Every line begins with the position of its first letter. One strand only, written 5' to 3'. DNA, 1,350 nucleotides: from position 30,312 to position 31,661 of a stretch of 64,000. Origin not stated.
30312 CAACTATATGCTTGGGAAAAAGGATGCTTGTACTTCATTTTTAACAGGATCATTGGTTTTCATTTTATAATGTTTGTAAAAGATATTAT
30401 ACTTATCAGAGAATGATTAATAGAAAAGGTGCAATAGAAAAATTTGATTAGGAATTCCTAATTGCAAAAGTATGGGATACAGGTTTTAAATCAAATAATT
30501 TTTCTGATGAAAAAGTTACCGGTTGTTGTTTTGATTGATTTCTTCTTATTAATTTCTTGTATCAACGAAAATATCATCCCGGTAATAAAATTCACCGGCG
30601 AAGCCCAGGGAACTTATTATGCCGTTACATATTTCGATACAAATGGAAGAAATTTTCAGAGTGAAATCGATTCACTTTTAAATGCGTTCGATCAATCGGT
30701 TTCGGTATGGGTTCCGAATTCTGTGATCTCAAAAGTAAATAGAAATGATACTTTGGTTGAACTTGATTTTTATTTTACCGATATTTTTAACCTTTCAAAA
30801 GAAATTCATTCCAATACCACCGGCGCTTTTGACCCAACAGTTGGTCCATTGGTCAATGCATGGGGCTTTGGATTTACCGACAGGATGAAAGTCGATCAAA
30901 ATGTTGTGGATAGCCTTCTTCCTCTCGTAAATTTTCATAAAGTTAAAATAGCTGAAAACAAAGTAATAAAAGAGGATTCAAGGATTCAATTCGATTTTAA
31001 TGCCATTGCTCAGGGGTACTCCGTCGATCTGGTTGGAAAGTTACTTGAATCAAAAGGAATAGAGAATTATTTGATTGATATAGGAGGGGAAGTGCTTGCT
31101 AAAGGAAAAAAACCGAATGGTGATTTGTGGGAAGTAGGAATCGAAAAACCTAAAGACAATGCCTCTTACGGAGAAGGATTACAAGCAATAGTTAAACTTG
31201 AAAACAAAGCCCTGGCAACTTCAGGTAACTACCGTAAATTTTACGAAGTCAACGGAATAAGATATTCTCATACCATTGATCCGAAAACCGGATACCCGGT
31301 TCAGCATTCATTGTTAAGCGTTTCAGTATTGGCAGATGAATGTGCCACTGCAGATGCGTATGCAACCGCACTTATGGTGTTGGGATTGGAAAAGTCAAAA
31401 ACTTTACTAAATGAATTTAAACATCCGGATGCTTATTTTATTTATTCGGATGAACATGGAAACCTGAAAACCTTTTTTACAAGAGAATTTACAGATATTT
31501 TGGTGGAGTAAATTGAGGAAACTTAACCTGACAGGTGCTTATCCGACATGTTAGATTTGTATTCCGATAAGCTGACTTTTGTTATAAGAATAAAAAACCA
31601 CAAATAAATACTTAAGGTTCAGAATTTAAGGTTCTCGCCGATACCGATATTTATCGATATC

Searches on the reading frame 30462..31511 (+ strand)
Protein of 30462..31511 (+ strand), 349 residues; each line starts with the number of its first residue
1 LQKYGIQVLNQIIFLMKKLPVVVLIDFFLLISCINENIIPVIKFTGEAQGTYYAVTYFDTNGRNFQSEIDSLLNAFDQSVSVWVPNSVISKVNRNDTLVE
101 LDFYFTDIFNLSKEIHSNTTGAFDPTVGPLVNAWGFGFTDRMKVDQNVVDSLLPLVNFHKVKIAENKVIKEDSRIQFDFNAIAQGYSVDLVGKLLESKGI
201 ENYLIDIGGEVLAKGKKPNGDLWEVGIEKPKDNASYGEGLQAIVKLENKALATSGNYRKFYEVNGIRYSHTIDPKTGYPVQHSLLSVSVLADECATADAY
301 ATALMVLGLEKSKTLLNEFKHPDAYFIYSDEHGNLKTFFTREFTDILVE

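Call 61: search_protein_families(library=pfam, proteins=[window:30462-31511:+], max_evalue=0.001)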
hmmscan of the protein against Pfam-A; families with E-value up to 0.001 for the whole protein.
window:30462-31511:+ (349 aa): 1 family
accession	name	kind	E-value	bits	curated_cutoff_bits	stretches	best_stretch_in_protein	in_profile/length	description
PF02424.20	ApbE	-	1.1e-85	287.9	25.6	1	50-325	2-265/266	ApbE family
